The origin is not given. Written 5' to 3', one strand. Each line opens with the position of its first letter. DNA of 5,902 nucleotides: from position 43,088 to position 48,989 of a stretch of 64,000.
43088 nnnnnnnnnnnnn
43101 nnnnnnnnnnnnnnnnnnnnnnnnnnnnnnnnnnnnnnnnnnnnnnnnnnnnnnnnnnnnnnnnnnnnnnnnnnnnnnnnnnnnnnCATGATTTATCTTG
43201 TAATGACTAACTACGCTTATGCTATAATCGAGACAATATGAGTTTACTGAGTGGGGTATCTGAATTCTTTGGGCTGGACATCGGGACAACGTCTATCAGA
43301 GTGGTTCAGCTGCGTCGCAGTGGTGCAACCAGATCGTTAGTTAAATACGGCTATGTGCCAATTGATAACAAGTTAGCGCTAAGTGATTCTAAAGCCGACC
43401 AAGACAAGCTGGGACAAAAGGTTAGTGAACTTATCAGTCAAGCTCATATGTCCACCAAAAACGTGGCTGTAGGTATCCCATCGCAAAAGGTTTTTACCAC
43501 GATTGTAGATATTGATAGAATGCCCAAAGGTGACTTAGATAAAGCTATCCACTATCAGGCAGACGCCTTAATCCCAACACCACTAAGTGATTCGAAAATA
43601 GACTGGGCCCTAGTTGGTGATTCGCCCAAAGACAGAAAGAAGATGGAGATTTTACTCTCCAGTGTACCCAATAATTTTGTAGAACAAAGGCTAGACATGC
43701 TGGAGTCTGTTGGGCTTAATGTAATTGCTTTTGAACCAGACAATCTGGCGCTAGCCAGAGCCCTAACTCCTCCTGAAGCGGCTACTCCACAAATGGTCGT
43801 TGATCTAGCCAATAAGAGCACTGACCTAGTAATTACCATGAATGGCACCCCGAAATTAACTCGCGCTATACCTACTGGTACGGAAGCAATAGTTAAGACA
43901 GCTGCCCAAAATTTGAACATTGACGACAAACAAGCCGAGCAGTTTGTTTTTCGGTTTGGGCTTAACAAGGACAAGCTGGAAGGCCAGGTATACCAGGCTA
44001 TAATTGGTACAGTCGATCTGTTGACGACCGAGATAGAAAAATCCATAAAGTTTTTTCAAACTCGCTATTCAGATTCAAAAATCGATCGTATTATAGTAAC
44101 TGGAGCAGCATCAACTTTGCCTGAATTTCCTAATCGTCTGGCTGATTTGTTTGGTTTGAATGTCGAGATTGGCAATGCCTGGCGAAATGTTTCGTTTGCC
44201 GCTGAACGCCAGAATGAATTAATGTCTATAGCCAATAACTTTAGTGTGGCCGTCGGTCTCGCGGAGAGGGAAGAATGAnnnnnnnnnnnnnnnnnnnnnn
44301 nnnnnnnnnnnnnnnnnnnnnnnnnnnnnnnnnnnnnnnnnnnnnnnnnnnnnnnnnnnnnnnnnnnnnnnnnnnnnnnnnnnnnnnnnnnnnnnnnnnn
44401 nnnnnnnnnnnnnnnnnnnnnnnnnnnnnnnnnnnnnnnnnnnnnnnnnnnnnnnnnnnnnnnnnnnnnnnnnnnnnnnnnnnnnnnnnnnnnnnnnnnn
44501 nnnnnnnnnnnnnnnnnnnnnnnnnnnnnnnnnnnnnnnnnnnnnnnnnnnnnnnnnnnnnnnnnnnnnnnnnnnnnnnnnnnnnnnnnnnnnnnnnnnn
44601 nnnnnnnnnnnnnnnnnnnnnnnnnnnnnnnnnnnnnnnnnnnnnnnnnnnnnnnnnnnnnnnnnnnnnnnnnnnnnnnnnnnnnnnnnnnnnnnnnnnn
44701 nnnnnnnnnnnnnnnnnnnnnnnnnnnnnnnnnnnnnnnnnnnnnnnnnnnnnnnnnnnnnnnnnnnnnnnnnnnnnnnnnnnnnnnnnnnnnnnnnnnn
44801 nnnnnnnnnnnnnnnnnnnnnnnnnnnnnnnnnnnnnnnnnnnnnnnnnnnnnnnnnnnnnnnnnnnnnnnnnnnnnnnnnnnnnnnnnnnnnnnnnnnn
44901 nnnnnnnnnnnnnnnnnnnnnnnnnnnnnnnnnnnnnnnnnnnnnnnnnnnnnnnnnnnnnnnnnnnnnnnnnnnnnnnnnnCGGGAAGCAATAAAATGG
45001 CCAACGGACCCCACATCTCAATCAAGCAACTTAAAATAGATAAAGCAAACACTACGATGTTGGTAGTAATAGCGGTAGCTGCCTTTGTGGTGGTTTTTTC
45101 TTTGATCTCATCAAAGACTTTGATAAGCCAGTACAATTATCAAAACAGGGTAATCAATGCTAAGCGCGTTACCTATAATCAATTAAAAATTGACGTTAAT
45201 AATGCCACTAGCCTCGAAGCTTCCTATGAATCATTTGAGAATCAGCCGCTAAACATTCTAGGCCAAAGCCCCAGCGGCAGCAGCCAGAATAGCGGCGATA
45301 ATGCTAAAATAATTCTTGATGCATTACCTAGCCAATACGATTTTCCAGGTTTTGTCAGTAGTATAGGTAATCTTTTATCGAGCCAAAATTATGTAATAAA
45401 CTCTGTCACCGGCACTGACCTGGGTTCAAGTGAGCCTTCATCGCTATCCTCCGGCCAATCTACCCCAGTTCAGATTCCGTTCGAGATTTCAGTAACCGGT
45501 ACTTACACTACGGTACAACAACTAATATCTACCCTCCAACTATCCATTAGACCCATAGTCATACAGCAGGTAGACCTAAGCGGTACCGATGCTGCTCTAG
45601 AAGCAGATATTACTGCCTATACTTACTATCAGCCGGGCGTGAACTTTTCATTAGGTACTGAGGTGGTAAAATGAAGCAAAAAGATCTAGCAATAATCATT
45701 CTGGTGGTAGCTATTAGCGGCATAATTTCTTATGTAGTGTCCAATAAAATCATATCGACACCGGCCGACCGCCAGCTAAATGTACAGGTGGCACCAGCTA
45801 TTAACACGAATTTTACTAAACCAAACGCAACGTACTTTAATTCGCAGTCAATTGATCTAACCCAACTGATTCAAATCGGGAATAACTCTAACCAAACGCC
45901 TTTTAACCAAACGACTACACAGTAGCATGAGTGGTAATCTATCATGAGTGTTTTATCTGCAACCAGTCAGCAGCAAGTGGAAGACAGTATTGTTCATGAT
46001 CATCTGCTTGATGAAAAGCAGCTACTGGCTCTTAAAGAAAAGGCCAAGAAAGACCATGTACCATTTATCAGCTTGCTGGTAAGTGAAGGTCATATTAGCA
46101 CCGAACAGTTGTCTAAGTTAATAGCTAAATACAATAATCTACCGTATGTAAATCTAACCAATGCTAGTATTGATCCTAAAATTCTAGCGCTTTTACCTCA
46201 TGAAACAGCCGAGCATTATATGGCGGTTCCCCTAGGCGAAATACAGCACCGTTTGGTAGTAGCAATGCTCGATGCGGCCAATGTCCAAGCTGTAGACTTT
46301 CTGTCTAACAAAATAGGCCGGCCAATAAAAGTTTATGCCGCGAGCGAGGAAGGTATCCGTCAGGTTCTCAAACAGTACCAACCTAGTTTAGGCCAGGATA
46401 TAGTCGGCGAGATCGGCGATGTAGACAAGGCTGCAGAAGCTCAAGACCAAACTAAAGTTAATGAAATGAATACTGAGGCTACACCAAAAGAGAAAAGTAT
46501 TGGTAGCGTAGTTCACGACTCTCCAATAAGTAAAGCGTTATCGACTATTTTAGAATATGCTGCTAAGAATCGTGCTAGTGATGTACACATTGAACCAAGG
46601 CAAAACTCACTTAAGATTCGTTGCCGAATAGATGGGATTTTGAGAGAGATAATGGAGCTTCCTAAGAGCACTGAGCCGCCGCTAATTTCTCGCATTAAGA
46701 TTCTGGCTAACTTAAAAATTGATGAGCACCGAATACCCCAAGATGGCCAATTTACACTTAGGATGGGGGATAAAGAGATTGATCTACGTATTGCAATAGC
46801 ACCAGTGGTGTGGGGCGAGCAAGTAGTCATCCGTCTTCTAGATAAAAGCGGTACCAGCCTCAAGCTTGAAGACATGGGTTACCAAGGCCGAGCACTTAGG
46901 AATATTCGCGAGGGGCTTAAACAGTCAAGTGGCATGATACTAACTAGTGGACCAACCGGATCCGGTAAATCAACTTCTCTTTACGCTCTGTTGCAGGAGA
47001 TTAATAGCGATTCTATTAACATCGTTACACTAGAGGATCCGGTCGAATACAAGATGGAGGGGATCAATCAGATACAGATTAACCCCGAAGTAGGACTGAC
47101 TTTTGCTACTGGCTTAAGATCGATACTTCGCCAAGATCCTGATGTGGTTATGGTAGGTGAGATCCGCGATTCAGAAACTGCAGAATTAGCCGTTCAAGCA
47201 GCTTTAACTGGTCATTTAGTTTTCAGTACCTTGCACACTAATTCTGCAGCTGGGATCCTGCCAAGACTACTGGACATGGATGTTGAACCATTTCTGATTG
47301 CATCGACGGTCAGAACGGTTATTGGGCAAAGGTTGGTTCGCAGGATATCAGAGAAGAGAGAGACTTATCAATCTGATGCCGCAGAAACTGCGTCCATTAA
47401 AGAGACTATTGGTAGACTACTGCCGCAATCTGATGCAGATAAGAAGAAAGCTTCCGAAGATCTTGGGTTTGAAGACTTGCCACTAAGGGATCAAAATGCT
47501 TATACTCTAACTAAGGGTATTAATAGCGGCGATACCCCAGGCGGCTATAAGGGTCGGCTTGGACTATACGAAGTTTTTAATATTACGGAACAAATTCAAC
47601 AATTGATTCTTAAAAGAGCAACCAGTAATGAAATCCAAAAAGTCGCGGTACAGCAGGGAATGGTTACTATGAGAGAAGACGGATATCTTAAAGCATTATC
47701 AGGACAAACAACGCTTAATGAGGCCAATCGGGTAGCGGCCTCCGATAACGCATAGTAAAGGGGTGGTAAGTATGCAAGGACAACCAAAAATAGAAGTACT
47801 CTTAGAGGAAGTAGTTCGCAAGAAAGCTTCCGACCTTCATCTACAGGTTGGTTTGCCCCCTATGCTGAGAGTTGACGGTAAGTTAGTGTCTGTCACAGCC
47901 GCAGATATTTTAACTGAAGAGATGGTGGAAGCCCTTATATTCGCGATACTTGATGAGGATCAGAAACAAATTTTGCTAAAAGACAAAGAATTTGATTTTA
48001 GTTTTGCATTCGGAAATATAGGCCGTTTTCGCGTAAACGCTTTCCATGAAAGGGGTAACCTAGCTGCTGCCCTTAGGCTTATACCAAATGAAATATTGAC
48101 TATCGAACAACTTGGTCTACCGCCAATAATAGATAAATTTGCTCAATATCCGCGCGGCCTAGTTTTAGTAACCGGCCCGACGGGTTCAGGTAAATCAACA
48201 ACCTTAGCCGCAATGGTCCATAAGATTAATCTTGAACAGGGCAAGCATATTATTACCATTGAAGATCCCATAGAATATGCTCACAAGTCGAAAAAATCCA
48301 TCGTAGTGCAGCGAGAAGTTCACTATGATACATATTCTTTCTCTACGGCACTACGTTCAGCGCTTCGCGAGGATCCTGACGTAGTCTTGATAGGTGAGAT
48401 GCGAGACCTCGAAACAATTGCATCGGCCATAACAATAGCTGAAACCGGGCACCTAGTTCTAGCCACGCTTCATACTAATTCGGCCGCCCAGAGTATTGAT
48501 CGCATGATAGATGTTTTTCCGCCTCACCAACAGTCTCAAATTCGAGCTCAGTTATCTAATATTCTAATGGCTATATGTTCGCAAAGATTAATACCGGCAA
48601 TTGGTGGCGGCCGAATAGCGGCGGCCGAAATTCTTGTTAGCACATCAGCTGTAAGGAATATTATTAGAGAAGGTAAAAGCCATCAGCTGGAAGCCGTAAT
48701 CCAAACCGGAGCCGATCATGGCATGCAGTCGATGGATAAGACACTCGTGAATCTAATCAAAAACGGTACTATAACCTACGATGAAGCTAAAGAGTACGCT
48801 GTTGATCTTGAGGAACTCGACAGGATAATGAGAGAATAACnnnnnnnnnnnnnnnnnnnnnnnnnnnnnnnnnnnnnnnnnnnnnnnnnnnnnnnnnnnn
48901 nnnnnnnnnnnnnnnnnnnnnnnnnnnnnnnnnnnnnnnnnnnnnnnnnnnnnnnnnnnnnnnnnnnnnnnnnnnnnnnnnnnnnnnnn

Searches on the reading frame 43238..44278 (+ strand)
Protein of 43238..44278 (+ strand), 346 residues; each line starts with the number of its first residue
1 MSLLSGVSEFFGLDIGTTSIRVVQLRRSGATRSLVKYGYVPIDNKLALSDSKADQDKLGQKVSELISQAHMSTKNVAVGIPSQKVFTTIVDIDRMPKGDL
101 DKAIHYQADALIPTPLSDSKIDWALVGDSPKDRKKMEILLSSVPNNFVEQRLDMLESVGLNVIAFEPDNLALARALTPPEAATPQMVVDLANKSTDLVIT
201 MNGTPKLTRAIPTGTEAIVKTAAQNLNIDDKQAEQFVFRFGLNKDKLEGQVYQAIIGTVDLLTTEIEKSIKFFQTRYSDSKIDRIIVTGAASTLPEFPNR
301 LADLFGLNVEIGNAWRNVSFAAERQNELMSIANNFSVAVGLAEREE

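Call 11: search_protein_families(library=pfam, proteins=[window:43238-44278:+], max_evalue=0.01)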
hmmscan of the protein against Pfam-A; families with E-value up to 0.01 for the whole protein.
window:43238-44278:+ (346 aa): 4 families
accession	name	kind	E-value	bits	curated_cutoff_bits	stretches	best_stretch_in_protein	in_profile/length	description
PF11104.14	PilM_2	-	8.8e-37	127.2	27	1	12-344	1-338/340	Type IV pilus assembly protein PilM;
PF14450.12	FtsA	-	2.3e-07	31.7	31.8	1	187-322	2-124/127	Cell division protein FtsA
PF25216.1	Volactin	-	1.6e-05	25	35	1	190-294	173-280/321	Volactin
PF05134.19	T2SSL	-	0.0099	15.7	25.5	0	61-173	36-139/231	Type II secretion system (T2SS), protein L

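Call 41: find_related_loci(query=A3, collection=genome_contigs, flank=10000)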
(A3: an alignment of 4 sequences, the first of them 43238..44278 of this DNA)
Query A3 (346 aa) in genome_contigs; peptide patterns used: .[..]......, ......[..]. (x = any residue, [..] = any of these).
514 stretches matched a pattern; 382 encode a relative of the query (tblastn E <= 1e-3); the best 80 are kept; 80 distinct loci.
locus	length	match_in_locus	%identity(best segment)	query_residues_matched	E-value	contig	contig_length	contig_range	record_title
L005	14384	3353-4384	74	1-344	8e-180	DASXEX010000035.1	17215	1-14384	MAG TPA_asm: Candidatus Saccharimonadales bacterium isolate SMAG_U5123 k141_2507213, whole genome shotgun sequence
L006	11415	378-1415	75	1-346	5e-178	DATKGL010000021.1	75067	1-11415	MAG TPA_asm: Patescibacteria group bacterium isolate SMAG_U14550 k141_201439, whole genome shotgun sequence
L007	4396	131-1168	71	1-346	0e+0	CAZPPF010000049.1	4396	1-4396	MAG TPA_asm: uncultured Candidatus Saccharibacteria bacterium isolate SRP200132_co1_506 genome assembly, contig: NODE_40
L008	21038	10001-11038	73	1-346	1e-176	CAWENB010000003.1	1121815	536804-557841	MAG: Candidatus Saccharimonadia bacterium isolate MFD02248.bin.2.138 genome assembly, contig: contig_50194, whole genome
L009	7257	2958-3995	71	1-346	5e-177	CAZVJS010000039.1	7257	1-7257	MAG TPA_asm: uncultured Candidatus Saccharibacteria bacterium isolate SRP200132_co1_71 genome assembly, contig: NODE_190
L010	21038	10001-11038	71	1-346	2e-175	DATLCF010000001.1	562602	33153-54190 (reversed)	MAG TPA_asm: Nevskiaceae bacterium isolate SMAG_U14317 k141_10451599, whole genome shotgun sequence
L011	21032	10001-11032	73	1-344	6e-175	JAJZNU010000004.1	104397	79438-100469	MAG: bacterium isolate MAS4.bin36 NODE_71_length_104397_cov_8.200221, whole genome shotgun sequence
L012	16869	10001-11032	71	1-344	2e-173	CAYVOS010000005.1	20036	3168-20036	MAG TPA_asm: uncultured Candidatus Saccharibacteria bacterium isolate SRP226684_co1_59 genome assembly, contig: NODE_199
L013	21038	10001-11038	71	1-346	2e-173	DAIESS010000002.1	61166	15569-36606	MAG TPA_asm: Candidatus Saccharibacteria bacterium isolate clean1232 NODE_2_length_61166_cov_4.452160, whole genome shot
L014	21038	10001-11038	70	1-346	5e-173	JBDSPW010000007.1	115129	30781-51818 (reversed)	MAG: Candidatus Saccharimonadales bacterium isolate cluster1_bin.472 k127_13149744, whole genome shotgun sequence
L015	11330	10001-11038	71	1-346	5e-173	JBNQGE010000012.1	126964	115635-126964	MAG: Candidatus Saccharibacteria bacterium isolate Bin_28 c_000000000010, whole genome shotgun sequence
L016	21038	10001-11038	71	1-346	1e-172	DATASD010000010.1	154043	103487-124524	MAG TPA_asm: Candidatus Saccharimonadales bacterium isolate SMAG_U5511 k141_630489, whole genome shotgun sequence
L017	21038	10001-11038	71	1-346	3e-172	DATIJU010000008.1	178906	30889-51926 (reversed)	MAG TPA_asm: Bacillota bacterium isolate SMAG_U15699 k141_652929, whole genome shotgun sequence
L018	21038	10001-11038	70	1-346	2e-172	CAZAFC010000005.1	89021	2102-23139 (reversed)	MAG TPA_asm: uncultured Candidatus Saccharibacteria bacterium isolate SRP200132_co1_536 genome assembly, contig: NODE_30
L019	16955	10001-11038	70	1-346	4e-172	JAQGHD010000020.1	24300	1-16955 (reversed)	MAG: Candidatus Saccharibacteria bacterium isolate RYN_424 scaffold_1989878, whole genome shotgun sequence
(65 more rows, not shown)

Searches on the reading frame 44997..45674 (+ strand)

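Call 11: search_protein_families(library=pfam, proteins=[window:44997-45674:+], max_evalue=0.01)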
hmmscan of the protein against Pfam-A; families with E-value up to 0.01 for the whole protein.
window:44997-45674:+ (225 aa): 2 families
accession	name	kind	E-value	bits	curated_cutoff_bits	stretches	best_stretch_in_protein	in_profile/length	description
PF04350.18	PilO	-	5e-05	23.9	22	1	104-210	40-141/145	Pilus assembly protein, PilO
PF10741.14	T2SSM_b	-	0.0035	17.7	21.7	1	138-197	30-88/111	Type II secretion system (T2SS), protein M subtype b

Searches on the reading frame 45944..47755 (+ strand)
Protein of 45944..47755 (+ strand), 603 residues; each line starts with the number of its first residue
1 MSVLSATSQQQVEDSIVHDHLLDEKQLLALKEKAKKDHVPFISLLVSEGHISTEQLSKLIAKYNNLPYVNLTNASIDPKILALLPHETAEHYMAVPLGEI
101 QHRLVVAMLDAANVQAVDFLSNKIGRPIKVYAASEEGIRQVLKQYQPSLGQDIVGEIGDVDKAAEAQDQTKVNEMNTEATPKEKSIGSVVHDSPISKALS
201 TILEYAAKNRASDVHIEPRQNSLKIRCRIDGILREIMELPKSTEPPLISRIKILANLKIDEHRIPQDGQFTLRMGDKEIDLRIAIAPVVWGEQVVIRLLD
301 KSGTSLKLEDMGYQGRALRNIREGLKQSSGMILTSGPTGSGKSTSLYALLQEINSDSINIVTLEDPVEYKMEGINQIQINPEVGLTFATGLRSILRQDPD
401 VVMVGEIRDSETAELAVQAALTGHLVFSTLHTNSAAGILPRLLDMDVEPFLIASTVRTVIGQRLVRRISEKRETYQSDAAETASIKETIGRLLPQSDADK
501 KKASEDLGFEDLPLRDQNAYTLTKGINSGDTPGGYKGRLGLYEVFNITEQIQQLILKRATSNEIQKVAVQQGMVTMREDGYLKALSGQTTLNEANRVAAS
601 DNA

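Call 11: search_protein_families(library=pfam, proteins=[window:45944-47755:+], max_evalue=0.01)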
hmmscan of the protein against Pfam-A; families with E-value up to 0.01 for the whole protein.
window:45944-47755:+ (603 aa): 5 families
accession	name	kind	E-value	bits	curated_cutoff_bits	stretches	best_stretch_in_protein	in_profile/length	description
PF00437.27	T2SSE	-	2.6e-122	408.5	24.9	1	191-596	4-370/370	Type II/IV secretion system protein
PF05157.20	MshEN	-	1.1e-15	57.9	23.1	1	65-149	2-87/90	MshEN domain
PF13173.12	AAA_14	-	0.00051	20.5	27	1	331-439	4-103/129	AAA domain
PF13191.12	AAA_16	-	0.0044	18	32.6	0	318-424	12-111/167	AAA ATPase domain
PF13401.12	AAA_22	-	0.0072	17.1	27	0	328-366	4-44/130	AAA domain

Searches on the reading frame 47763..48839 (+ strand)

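Call 11: search_protein_families(library=pfam, proteins=[window:47763-48839:+], max_evalue=0.01)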
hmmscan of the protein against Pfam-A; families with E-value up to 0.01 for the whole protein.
window:47763-48839:+ (358 aa): 16 families
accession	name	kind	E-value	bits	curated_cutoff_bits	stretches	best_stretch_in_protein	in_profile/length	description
PF00437.27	T2SSE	-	3.5e-51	174.4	24.9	1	10-279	12-280/370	Type II/IV secretion system protein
PF25199.1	nSTAND_NTPase5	-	4.9e-06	26.9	34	1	130-173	40-83/145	Novel STAND NTPase 5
PF13604.12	AAA_30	-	1.3e-05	25.5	27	1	123-222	10-108/191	AAA domain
PF13555.12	AAA_29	-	0.00015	21.8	27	1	129-151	20-42/61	P-loop containing region of AAA domain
PF13401.12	AAA_22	-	0.00021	22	27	1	130-168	4-41/130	AAA domain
PF00005.33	ABC_tran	-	0.00024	22.1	25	1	132-184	12-67/137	ABC transporter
PF13191.12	AAA_16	-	0.00024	22.1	32.6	1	129-188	23-66/167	AAA ATPase domain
PF01935.23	DUF87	-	0.00037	21.1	23.2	1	135-176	27-68/220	Helicase HerA, central domain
PF00265.24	TK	-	0.00055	20.3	20.6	1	133-244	3-119/176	Thymidine kinase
PF20720.3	nSTAND3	-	0.00087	19.4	27.2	1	132-174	18-58/155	Novel STAND NTPase 3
PF13476.12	AAA_23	-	0.0019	19.3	27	1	131-151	19-39/201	AAA domain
PF19044.6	P-loop_TraG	-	0.0054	15.9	25.8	0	135-168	33-65/413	TraG P-loop domain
PF03266.21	NTPase_1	-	0.0059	16.9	23.9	0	134-156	2-24/168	NTPase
PF10236.15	DAP3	-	0.0065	16.2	23.1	0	134-191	26-80/311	Mitochondrial ribosomal death-associated protein 3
PF00158.32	Sigma54_activat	-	0.0083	16.3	20.2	0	132-166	23-56/168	Sigma-54 interaction domain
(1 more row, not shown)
